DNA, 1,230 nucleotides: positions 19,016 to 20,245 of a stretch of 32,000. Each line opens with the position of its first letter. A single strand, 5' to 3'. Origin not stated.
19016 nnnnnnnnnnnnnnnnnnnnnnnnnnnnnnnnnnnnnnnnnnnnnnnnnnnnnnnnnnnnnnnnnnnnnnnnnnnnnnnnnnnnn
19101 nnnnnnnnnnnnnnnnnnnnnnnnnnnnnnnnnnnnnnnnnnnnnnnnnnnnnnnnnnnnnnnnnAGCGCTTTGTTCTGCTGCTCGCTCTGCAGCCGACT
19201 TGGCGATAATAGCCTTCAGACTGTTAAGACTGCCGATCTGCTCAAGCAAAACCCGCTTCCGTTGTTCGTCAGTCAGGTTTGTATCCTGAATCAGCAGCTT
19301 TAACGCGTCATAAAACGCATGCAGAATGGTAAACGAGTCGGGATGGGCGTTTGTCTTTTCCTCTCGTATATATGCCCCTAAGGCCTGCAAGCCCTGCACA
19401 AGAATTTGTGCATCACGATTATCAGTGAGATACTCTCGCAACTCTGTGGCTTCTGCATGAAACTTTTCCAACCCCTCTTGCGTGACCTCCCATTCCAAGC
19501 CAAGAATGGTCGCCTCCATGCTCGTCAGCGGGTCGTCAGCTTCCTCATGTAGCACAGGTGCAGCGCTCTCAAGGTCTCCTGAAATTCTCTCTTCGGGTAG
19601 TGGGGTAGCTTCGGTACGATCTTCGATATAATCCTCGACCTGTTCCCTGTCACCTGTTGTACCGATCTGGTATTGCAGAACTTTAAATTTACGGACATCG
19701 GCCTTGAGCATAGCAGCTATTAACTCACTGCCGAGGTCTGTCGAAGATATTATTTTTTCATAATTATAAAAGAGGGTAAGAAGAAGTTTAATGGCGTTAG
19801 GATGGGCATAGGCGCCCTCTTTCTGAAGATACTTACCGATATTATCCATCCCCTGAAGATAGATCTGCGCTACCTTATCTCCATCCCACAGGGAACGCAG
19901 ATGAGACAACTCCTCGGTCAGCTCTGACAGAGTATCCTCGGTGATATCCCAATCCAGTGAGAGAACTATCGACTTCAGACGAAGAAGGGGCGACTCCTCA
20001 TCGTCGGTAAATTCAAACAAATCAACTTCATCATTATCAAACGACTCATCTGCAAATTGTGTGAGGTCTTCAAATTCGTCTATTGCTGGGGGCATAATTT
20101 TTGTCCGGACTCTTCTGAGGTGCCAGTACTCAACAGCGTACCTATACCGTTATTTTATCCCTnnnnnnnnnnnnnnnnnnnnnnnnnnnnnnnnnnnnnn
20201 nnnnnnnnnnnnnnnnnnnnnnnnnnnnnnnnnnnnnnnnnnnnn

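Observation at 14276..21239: mglB-mglA is followed by a 1,939 aa hyper-acidic repeat protein: candidate uncharacterised partner of the MglA/MglB polarity switch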

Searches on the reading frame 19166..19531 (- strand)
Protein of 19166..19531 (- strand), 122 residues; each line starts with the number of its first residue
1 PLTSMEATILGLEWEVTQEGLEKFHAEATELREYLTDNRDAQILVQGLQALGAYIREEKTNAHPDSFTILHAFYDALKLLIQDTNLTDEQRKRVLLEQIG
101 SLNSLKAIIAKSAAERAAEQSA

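Call 34: search_protein_families(library=pfam, proteins=[window:19166-19531:-], max_evalue=10)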
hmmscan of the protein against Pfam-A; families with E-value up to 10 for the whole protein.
window:19166-19531:- (122 aa): 2 families
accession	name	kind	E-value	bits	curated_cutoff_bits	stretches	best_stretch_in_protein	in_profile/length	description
PF22194.2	F-93_WHD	-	0.1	13.1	28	1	72-95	31-57/62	F-93, winged-helix domain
PF07417.17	Crl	-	0.2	11.9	27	1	42-64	10-32/128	Sigma factor-binding transcriptional regulator Crl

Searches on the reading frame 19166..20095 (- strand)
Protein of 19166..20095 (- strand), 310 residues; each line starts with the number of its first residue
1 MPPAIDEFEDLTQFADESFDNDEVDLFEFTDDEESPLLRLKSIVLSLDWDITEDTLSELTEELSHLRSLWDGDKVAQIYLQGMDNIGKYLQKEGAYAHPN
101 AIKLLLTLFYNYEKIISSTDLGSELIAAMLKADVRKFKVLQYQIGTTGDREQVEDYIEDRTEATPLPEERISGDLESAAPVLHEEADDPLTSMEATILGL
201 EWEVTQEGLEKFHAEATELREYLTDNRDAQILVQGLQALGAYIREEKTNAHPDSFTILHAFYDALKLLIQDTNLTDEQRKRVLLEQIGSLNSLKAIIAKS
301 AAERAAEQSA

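Call 9: search_protein_families(library=ncbifam, proteins=[window:19166-20095:-], max_evalue=0.1)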
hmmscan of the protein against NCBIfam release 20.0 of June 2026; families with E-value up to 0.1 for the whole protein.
window:19166-20095:- (310 aa): 0 families

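Call 11: find_homologous_proteins(query=window:19166-20095:-)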
Query window:19166-20095:- (310 aa): 24 proteins with E <= 0.001 among 3339 candidates.
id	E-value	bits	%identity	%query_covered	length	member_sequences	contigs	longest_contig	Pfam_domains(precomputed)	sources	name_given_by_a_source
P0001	2.5e-194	662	100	100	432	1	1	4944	-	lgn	-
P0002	8.9e-163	558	85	95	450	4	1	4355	-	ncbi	ncbi:pilus assembly protein FimV, partial [Candidatus Electrothrix marina]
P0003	7.0e-133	460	70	96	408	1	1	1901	-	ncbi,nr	ncbi:MAG: hypothetical protein D3907_08105, partial [Candidatus Electrothrix sp. AUS3]|nr:hypothetic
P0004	5.1e-104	365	55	100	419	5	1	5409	-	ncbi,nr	ncbi:MAG TPA: hypothetical protein ENI88_01135, partial [Desulfobulbus sp.]|nr:hypothetical protein 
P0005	2.7e-101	357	58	94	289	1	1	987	-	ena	-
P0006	9.9e-97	342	62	87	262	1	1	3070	-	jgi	-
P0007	1.8e-96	341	52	97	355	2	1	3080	-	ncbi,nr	ncbi:MAG TPA: hypothetical protein ENK96_01040, partial [Desulfobulbaceae bacterium]|nr:hypothetical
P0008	2.2e-87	311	53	90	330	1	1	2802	-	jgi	jgi:pilus assembly protein FimV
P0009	1.3e-85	305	57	84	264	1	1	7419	-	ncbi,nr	ncbi:MAG TPA: hypothetical protein ENK27_05990, partial [Desulfobulbus sp.]|nr:hypothetical protein 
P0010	1.2e-83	299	85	53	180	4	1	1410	-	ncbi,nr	ncbi:MAG: hypothetical protein D3916_16555, partial [Candidatus Electrothrix sp. MAN1_4]|nr:hypothet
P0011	3.7e-78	281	53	84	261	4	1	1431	-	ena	-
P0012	3.9e-76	274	52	85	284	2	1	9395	-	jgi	jgi:pilus assembly protein FimV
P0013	5.8e-76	273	48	95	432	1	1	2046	-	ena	-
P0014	6.8e-76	273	46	96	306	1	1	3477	-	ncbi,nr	ncbi:MAG TPA: hypothetical protein ENH16_02740, partial [Desulfobacteraceae bacterium]|nr:hypothetic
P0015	1.3e-74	269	46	96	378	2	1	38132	-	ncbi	ncbi:hypothetical protein MNBD_DELTA04-1177, partial [hydrothermal vent metagenome]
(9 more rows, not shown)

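Call 14: find_related_loci(query=A1, collection=genome_contigs, flank=10000)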
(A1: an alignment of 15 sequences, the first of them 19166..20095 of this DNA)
Query A1 (310 aa) in genome_contigs; peptide patterns used: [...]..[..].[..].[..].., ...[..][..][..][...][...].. (x = any residue, [..] = any of these).
120 stretches matched a pattern; 66 encode a relative of the query (tblastn E <= 1e-3); 65 distinct loci.
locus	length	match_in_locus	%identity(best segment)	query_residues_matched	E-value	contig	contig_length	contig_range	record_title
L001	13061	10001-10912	87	1-309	2e-172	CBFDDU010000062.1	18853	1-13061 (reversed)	MAG TPA_asm: uncultured Candidatus Electrothrix sp. isolate SRR26215675_binner123_Refined_103 genome assembly, contig: E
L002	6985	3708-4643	85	1-308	1e-171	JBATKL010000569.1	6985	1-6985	MAG: Candidatus Electrothrix sp. isolate MFD10219_ilm_asm_bin13 k127_123634, whole genome shotgun sequence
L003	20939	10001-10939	85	1-309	2e-170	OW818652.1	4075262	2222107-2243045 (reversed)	Candidatus Electrothrix laxa isolate HOU-scMAG genome assembly, chromosome: 1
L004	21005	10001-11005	84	1-309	6e-169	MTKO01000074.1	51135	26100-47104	Candidatus Electrothrix aarhusensis isolate MCF Contig23, whole genome shotgun sequence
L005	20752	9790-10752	79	1-309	3e-165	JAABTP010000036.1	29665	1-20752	MAG: Desulfobulbaceae bacterium isolate S24.Bin023 NODE_37_length_29665_cov_12.640936, whole genome shotgun sequence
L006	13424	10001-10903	85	1-294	1e-157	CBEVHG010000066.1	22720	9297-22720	MAG TPA_asm: Candidatus Electrothrix marina isolate SRR24458087_concoct_48 genome assembly, contig: ERZ26778537.66, whol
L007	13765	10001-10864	73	1-300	1e-141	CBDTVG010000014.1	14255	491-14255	MAG TPA_asm: uncultured Candidatus Electrothrix sp. isolate SRR7614715_binner13_Refined_5 genome assembly, contig: ERZ23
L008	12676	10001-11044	67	1-297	2e-140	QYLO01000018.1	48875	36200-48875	MAG: Candidatus Electrothrix gigas isolate AU1_5 NODE_18_length_48875_cov_64.5111, whole genome shotgun sequence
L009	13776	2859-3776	66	1-307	3e-131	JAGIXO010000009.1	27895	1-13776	Candidatus Electronema nielsenii isolate F5 contig9, whole genome shotgun sequence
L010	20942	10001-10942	65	1-309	6e-131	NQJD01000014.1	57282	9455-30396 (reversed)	MAG: Candidatus Electronema aureum isolate GS Contig114, whole genome shotgun sequence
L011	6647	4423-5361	63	1-304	6e-129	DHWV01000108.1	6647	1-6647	MAG TPA_asm: Desulfobulbaceae bacterium UBA5173 UBA5173_contig_38796, whole genome shotgun sequence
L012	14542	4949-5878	65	1-304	2e-126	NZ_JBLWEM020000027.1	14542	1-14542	Candidatus Electronema sp. JC JC__153950, whole genome shotgun sequence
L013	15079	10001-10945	63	1-300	4e-126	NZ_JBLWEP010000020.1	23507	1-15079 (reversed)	Candidatus Electronema sp. TJ TJ__2857, whole genome shotgun sequence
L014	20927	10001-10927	64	1-300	3e-126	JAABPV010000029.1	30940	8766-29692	MAG: Desulfobulbaceae bacterium isolate S01.Bin068 NODE_36_length_30940_cov_8.360950, whole genome shotgun sequence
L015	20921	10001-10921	65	1-304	4e-126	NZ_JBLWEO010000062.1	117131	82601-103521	Candidatus Electronema sp. PJ PJ__258998, whole genome shotgun sequence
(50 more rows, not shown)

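Call 26: predict_structure(alignment_id=A1)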
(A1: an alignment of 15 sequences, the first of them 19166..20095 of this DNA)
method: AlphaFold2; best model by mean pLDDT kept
length: 310 residues; sequences in the alignment: 15
mean_pLDDT: 73.0   pTM: 0.63
mean pLDDT of the five models: 73.0, 70.2, 66.8, 66.7, 63.9
residues with pLDDT >= 90: 33; 70-90: 193; 50-70: 12; < 50: 72
segments of 3 or more residues with pLDDT < 50: 1-33, 148-186
pLDDT, mean of each block of 10 residues (from residue 1): 41 40 39 66 83 87 87 86 89 75 89 83 84 87 64 35 30 27 46 86 85 90 87 91 85 88 88 85 87 84 73
secondary structure, 60 per line:
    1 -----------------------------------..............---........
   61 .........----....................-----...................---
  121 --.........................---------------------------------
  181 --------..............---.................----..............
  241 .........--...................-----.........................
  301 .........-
elements in order: H36-49 H53-69 H74-93 H99-117 H123-147 H189-202 H206-222 H227-249 H252-270 H276-309

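Call 30: search_protein_representatives(alignment_id=A1)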
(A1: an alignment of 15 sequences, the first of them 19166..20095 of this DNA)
Query: 15 sequences, 394 profile positions. Proteins with E-value up to 0.001 (for the whole library): 939; up to 1e-10: 796; up to 1e-30: 248. The best 150 are listed.
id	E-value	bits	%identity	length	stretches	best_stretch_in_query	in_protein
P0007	2.0e-157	540.9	-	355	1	1-335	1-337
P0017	1.0e-154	532.0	-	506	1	2-385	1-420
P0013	4.8e-153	526.5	-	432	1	3-391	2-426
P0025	4.2e-150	516.8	-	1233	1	2-363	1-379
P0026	7.5e-150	516.0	-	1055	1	8-362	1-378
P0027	3.4e-148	510.5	-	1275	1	8-363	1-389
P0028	1.6e-147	508.3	-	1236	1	8-366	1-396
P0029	1.4e-146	505.2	-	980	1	10-325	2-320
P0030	1.2e-145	502.1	-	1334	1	8-365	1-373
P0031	2.0e-145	501.4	-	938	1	8-363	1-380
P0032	2.2e-145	501.3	-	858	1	8-368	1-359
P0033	5.0e-145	500.1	-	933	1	8-386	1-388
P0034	1.3e-144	498.7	-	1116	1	8-359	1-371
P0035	3.4e-144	497.3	-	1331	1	8-368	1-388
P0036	3.6e-144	497.2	-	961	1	8-390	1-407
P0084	6.7e-105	368.0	-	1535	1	1-378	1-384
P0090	1.6e-90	320.6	-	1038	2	16-306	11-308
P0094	1.5e-88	314.1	-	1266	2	22-366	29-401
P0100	6.2e-87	308.8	-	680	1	59-310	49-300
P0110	5.0e-85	302.5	-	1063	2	10-336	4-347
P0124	7.5e-83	295.4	-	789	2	23-304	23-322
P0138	9.7e-81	288.4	-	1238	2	25-316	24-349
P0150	4.1e-79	283.1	-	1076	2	16-365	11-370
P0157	1.7e-78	281.1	-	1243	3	23-326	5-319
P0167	7.1e-77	275.7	-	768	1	16-315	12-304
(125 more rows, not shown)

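Call 31: list_cluster_members(proteins=[P0084, P0090, P0094, P0100, P0110, P0124, P0138, P0150, P0157, P0167])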
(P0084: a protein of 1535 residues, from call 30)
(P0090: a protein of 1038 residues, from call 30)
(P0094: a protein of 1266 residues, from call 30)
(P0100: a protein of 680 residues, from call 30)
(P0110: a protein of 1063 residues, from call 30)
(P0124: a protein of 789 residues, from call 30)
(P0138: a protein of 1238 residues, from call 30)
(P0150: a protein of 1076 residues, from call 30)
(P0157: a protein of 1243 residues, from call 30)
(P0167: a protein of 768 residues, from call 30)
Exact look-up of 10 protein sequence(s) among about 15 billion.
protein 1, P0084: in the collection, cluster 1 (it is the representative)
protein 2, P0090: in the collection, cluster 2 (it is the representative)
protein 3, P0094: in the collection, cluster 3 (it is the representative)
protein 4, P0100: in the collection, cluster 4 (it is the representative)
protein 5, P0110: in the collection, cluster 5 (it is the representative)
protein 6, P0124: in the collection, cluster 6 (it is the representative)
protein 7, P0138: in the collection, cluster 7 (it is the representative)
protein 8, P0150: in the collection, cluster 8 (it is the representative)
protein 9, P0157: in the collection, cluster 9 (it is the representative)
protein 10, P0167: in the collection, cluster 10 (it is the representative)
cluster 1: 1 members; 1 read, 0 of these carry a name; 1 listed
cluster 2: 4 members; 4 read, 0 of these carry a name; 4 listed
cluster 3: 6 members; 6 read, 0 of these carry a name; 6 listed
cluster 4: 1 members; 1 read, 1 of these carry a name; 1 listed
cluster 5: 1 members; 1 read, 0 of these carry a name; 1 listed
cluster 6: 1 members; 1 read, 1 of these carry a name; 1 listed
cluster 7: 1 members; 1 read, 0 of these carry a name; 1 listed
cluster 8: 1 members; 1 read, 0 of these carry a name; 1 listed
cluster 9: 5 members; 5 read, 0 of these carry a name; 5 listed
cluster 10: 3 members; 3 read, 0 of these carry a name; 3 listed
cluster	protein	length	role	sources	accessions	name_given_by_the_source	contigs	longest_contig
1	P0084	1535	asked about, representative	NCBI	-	-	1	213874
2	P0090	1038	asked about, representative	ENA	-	-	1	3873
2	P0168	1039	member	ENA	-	-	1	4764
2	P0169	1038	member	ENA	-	-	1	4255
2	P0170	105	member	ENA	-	-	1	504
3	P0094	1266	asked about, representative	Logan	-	-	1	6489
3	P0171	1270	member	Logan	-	-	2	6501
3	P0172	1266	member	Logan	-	-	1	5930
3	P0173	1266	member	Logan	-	-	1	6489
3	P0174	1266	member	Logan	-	-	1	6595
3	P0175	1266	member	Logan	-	-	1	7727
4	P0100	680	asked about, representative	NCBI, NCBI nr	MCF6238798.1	MAG: hypothetical protein L3J79_08320, partial [Candidatus Marinimicrobia bacterium] | hypothetical protein [Candidatus Neomarinimicrobiota bacterium]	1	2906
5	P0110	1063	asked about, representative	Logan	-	-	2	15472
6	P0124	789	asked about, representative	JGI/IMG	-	pilus assembly protein FimV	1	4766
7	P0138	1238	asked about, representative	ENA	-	-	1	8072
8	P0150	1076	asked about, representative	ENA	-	-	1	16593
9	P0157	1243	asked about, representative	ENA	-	-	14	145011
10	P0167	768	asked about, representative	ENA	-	-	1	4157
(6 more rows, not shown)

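Call 32: fold_search(model_id=the predicted structure, library=pdb)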
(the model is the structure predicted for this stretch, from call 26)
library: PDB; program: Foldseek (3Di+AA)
matches with E <= 10: 166; with E <= 0.001: 0
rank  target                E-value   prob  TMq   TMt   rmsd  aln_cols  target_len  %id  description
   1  7unj_B                1.5e-02  0.96  0.22  0.29  17.1       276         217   10  De novo designed chlorophyll dimer protein with Zn pheophorbide a methyl ester matching geometry of purple bacterial s (released 2023-04-19)
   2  2yfa_B                9.6e-02  0.47  0.16  0.21  19.9       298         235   10  X-ray structure of McpS ligand binding domain in complex with malate (released 2012-04-18)
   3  6fes_A                1.3e-01  0.97  0.27  0.23  13.8       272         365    8  Crystal structure of novel repeat protein BRIC2 fused to DARPin D12 (released 2018-09-05)
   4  2yfb_B                2.8e-01  0.25  0.16  0.21  23.5       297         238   10  X-ray structure of McpS ligand binding domain in complex with succinate (released 2012-04-18)
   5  2yfa_A                5.3e-01  0.21  0.16  0.21  20.4       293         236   10  X-ray structure of McpS ligand binding domain in complex with malate (released 2012-04-18)
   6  9k80_A                6.6e-01  0.30  0.22  0.26  19.1       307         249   10  Cryo-EM structure of designed zinc-induced filament Fiber-n6-Zn1-HEHE-5 (released 2025-10-29)
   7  6fes_B                7.0e-01  0.85  0.31  0.27  12.8       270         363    7  Crystal structure of novel repeat protein BRIC2 fused to DARPin D12 (released 2018-09-05)
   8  1rke_A                7.0e-01  0.12  0.15  0.17  20.2       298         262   10  Human vinculin head (1-258) in complex with human vinculin tail (879-1066) (released 2004-01-13)
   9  7udj_H                8.4e-01  0.54  0.26  0.37  10.3       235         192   14  Crystal structure of designed helical repeat protein RPB_PEW3_R4 bound to PAWx4 peptide (released 2023-03-22)
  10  7rmy                  8.8e-01  0.15  0.20  0.22  18.7       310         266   14  De Novo designed tunable protein pockets, D_3-337 (released 2022-08-03)
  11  2yfb_A                9.2e-01  0.15  0.16  0.20  20.5       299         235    9  X-ray structure of McpS ligand binding domain in complex with succinate (released 2012-04-18)
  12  1zw2_A                9.6e-01  0.11  0.16  0.18  20.3       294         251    9  Vinculin Head (0-258) in Complex with the Talin Rod residues 2345-2369 (released 2005-09-20)
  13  8fbi                  1.0e+00  0.41  0.26  0.28  16.1       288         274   10  Improving the secretion of designed protein assemblies through negative design of cryptic transmembrane domains (released 2023-03-22)
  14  6sqg_E                1.0e+00  0.11  0.15  0.20  18.5       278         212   11  Crystal structure of viral rhodopsin OLPVRII (released 2019-11-06)
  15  3zdl_A                1.0e+00  0.08  0.15  0.17  20.3       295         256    9  Vinculin head (1-258) in complex with a RIAM fragment (released 2013-02-13)
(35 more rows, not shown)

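Call 34: search_protein_families(library=pfam, proteins=[window:19166-20095:-], max_evalue=10)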
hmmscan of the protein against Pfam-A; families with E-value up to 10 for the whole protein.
window:19166-20095:- (310 aa): 0 families

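Call 39: find_encoding_contigs(protein=P0084, flank=10000, max_places=2)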
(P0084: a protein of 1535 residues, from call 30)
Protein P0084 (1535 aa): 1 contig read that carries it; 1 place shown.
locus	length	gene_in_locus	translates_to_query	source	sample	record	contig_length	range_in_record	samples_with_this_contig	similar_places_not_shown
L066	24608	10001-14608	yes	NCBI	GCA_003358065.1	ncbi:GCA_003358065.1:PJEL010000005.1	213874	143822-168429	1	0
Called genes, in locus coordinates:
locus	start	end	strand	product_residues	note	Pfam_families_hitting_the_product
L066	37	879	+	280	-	PF00669:Flagellin_N, PF00700:Flagellin_C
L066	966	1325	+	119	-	PF03646:FlaG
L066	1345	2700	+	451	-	PF02465:FliD_N, PF07195:FliD_C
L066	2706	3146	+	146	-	PF02561:FliS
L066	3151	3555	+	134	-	-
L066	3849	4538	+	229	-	PF07238:PilZ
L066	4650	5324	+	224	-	PF07238:PilZ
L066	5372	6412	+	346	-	PF02120:Flg_hook (weak)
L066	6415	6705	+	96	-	PF01312:Bac_export_2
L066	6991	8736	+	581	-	PF01979:Amidohydro_1, PF07969:Amidohydro_3 (faint), PF13382:Adenine_deam_C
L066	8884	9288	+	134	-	PF03259:Robl_LC7 (faint)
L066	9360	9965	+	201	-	PF00025:Arf, PF00009:GTP_EFTU (weak), PF00071:Ras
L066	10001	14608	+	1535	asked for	-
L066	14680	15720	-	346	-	PF12911:OppC_N (weak), PF00528:BPD_transp_1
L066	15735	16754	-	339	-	PF00528:BPD_transp_1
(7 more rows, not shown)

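Call 40: find_encoding_contigs(protein=P0157, flank=10000, max_places=2)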
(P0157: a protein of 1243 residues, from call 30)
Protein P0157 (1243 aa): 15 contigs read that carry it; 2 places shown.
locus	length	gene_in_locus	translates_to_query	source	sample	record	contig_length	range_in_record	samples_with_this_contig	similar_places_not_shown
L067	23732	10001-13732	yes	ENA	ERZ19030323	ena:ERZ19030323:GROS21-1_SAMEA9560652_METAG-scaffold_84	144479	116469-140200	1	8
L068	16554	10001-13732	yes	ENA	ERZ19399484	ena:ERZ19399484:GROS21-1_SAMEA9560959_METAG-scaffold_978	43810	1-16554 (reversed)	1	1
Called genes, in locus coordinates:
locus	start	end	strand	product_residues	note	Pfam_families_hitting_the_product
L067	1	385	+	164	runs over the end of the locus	PF22811:Zn_ribbon_NrdR, PF03477:ATP-cone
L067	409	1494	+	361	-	PF00383:dCMP_cyt_deam_1, PF14437:MafB19-deam, PF01872:RibD_C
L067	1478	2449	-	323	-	PF02195:ParB_N (weak)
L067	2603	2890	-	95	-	PF00216:Bac_DNA_binding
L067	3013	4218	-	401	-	PF28597:T2SSF_N, PF00482:T2SSF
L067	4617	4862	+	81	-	PF20657:DUF6811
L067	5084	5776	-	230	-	PF01168:Ala_racemase_N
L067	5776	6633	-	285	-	PF01026:TatD_DNase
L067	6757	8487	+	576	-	PF01979:Amidohydro_1, PF07969:Amidohydro_3 (faint), PF13382:Adenine_deam_C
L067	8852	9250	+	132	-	PF03259:Robl_LC7 (faint)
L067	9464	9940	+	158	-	PF00071:Ras, PF00025:Arf (weak), PF00009:GTP_EFTU (weak)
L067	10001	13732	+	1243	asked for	-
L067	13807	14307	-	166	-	PF01467:CTP_transf_like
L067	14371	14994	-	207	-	PF03602:Cons_hypoth95, PF05175:MTS (faint), PF03602:Cons_hypoth95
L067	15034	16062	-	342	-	PF01118:Semialdhyde_dh, PF02774:Semialdhyde_dhC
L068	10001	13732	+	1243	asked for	-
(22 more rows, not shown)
